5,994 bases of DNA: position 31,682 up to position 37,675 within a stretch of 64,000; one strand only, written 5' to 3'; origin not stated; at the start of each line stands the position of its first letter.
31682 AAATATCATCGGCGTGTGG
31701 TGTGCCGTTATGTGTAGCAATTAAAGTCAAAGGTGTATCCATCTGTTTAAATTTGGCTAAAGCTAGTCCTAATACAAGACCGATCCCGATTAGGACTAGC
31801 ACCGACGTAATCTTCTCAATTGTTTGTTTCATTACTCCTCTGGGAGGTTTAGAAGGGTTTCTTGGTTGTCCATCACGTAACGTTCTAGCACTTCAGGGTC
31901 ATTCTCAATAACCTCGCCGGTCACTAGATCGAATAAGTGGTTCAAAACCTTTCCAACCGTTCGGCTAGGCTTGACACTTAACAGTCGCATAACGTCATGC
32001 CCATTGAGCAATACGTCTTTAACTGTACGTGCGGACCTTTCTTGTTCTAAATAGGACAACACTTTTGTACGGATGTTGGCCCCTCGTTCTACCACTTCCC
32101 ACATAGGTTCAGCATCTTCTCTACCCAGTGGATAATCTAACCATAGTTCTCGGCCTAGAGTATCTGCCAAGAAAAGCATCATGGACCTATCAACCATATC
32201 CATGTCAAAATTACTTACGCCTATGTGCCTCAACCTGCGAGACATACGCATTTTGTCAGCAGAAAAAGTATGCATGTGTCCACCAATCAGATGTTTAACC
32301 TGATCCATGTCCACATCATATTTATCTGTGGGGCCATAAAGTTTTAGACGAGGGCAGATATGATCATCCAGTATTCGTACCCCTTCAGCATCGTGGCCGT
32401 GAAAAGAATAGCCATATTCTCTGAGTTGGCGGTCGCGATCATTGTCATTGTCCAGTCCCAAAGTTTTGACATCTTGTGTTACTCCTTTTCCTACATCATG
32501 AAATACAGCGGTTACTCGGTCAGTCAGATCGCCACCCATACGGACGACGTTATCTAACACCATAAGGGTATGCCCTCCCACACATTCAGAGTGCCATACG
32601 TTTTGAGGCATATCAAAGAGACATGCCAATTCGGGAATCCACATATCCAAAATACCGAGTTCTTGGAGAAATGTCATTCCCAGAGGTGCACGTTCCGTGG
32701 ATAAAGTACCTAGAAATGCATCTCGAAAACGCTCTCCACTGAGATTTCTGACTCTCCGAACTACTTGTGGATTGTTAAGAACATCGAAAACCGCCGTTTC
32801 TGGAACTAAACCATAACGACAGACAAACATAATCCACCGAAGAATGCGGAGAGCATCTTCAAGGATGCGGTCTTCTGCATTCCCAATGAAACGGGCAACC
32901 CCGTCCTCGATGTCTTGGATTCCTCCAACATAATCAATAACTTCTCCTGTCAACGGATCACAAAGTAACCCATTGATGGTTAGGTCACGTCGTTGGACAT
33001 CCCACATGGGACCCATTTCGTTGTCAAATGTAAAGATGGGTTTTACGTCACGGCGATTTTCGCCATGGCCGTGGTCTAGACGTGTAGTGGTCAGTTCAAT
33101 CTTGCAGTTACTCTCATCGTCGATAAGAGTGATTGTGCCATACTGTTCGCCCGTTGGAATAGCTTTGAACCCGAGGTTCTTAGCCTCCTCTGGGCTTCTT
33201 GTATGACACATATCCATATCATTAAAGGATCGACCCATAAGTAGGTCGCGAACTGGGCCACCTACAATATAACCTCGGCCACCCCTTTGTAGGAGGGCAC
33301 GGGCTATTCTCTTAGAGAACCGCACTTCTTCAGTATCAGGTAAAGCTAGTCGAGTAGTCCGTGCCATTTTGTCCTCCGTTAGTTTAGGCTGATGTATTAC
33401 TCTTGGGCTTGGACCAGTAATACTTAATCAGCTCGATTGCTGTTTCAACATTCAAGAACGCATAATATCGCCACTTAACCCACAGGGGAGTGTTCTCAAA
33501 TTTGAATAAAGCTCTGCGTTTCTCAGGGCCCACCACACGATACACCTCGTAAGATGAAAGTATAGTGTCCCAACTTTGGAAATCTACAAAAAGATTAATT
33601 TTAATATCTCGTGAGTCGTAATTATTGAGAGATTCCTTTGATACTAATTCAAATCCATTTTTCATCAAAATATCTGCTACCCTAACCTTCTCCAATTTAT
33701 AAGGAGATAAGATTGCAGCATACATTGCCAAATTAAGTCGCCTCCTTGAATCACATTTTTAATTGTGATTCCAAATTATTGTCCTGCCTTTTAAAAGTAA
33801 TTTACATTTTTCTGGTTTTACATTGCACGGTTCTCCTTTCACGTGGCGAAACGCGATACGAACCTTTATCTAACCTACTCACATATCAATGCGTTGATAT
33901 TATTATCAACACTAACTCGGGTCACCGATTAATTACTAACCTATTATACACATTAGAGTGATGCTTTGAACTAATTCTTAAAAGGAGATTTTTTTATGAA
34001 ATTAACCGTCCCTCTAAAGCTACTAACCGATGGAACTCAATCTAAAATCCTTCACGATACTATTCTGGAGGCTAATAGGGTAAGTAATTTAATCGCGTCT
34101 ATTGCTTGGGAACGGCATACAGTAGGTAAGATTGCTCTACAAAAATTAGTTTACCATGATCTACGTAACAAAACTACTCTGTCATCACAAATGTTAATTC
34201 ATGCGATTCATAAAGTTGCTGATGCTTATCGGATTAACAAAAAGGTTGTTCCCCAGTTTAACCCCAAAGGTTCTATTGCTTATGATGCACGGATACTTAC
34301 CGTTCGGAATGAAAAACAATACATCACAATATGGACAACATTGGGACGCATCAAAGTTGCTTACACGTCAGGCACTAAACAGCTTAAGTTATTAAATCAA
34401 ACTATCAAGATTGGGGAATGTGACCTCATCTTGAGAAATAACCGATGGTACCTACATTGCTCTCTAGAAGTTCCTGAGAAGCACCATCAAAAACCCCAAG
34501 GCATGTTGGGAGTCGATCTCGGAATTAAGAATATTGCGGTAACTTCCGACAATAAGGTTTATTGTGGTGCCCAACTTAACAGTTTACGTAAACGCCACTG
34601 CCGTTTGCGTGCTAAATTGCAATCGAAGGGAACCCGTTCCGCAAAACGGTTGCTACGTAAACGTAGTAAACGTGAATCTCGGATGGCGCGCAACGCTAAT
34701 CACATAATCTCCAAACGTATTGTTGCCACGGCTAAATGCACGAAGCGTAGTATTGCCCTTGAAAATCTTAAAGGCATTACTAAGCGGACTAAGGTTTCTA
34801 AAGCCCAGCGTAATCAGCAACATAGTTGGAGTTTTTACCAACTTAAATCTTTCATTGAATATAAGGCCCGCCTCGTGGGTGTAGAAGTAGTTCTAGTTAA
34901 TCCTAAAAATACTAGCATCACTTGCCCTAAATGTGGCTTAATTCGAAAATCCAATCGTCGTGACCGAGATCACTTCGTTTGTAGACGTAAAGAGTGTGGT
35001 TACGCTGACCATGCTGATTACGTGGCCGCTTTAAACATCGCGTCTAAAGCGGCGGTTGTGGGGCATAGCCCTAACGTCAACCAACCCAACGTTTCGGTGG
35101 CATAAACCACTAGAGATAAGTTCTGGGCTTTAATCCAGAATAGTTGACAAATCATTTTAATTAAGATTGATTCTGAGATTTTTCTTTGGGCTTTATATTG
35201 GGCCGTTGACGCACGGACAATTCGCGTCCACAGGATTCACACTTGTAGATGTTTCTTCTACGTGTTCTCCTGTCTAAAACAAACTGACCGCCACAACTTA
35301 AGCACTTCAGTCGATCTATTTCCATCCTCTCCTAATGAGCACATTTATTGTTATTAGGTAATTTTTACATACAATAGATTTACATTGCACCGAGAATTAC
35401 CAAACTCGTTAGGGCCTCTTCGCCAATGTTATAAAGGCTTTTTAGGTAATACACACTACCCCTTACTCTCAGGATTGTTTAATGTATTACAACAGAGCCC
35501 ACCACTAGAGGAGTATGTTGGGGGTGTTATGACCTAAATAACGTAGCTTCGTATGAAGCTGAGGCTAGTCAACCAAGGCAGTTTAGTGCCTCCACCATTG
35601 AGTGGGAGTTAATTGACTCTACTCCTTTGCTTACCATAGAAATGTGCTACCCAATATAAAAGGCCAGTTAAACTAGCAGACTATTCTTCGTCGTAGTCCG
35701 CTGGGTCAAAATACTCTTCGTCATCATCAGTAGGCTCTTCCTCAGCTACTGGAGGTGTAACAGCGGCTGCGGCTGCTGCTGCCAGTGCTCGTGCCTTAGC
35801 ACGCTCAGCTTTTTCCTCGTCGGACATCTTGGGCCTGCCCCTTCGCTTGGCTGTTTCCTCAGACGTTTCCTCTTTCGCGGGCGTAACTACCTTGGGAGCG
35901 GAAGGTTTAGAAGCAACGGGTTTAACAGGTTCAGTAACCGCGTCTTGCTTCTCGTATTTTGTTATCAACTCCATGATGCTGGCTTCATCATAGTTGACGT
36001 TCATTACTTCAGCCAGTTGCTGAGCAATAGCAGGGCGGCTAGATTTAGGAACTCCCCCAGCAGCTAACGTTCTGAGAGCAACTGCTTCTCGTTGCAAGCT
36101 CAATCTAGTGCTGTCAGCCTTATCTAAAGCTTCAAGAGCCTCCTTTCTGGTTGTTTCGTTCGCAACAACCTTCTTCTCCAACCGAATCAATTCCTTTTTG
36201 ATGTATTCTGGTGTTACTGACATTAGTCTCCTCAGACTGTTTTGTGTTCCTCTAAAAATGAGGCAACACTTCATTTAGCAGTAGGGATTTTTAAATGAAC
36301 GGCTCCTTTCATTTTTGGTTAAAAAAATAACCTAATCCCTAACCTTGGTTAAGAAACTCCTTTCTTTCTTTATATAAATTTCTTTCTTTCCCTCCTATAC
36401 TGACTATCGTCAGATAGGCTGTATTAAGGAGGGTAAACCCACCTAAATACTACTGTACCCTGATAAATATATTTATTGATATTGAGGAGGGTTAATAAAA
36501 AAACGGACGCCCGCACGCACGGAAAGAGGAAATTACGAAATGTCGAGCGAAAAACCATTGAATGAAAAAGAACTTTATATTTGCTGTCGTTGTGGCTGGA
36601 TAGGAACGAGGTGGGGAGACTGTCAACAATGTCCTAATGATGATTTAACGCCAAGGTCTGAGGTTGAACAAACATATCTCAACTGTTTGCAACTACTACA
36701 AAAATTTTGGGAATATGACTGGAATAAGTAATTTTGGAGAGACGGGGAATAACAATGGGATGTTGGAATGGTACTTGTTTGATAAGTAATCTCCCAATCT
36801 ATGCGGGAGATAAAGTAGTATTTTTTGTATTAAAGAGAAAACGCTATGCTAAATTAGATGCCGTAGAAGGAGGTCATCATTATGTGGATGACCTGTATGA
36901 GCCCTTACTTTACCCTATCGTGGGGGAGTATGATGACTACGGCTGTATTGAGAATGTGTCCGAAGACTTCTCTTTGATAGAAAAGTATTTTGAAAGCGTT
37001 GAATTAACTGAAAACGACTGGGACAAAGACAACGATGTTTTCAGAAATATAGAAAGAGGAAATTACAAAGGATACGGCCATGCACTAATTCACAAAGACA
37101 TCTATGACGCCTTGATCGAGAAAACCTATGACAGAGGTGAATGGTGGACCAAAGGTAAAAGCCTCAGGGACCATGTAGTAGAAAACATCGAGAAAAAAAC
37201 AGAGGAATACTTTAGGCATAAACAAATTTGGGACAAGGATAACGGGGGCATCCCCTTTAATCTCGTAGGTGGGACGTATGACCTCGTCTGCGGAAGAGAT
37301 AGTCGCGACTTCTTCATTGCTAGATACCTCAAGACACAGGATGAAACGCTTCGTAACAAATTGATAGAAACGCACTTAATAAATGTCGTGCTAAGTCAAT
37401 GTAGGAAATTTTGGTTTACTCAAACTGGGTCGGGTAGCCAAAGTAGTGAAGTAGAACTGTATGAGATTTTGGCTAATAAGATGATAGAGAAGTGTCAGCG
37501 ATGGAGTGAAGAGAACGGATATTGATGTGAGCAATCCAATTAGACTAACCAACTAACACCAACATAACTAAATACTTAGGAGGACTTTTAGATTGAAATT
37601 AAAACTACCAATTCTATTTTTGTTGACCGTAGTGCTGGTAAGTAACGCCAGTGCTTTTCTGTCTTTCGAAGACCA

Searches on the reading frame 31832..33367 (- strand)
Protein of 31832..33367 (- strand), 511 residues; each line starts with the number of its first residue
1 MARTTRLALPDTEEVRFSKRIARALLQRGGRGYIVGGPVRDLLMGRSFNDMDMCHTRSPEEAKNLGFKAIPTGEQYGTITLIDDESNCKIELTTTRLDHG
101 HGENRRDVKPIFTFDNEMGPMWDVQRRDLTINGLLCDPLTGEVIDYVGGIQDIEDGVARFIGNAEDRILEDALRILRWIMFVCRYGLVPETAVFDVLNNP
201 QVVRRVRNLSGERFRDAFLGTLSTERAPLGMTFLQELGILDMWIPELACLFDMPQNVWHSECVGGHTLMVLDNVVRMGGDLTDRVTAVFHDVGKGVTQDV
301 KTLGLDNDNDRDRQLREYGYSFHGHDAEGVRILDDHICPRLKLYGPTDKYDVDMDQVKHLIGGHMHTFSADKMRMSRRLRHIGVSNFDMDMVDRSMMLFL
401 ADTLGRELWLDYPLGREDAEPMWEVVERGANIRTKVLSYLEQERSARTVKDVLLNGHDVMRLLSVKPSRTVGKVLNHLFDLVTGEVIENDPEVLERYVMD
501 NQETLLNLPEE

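Call 8: search_protein_families(library=phrogs, proteins=[window:31832-33367:-])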
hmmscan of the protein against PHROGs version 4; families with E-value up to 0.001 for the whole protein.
window:31832-33367:- (511 aa): 2 families
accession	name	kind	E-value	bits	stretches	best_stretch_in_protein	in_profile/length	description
phrog_2244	-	DNA, RNA and nucleotide metabolism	1.3e-44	154.2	1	33-414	6-342/392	tRNA nucleotidyltransferase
phrog_24229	-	DNA, RNA and nucleotide metabolism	2.4e-16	60.9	1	123-184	108-168/245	tRNA nucleotidyltransferase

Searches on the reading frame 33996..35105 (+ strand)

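Call 8: search_protein_families(library=phrogs, proteins=[window:33996-35105:+])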
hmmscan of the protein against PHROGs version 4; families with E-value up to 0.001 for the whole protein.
window:33996-35105:+ (369 aa): 4 families
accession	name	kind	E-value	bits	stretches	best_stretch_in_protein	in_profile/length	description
phrog_506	-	integration and excision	2.2e-49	169.6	1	1-359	6-372/403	transposase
phrog_12300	-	integration and excision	1.2e-37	130.6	1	147-365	38-255/286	transposase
phrog_16792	-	unknown function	6.2e-14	53.6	1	209-353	12-158/180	-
phrog_13964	-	integration and excision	4.8e-07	30.6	1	63-230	71-233/237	transposase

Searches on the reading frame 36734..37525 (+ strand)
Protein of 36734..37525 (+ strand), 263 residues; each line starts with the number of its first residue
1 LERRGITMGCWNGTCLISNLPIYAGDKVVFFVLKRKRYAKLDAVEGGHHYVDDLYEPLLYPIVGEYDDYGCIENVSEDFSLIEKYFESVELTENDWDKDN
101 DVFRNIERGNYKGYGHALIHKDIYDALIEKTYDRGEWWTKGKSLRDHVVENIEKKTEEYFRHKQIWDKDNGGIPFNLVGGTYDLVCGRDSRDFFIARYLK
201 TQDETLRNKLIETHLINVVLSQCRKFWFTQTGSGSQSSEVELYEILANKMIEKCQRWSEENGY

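Call 9: search_protein_families(library=phrogs, proteins=[window:36734-37525:+])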
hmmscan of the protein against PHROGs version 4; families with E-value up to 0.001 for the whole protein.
window:36734-37525:+ (263 aa): 1 family
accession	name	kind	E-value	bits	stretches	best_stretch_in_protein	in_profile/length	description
phrog_5960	-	unknown function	2.4e-11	44.7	1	8-79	1-70/406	-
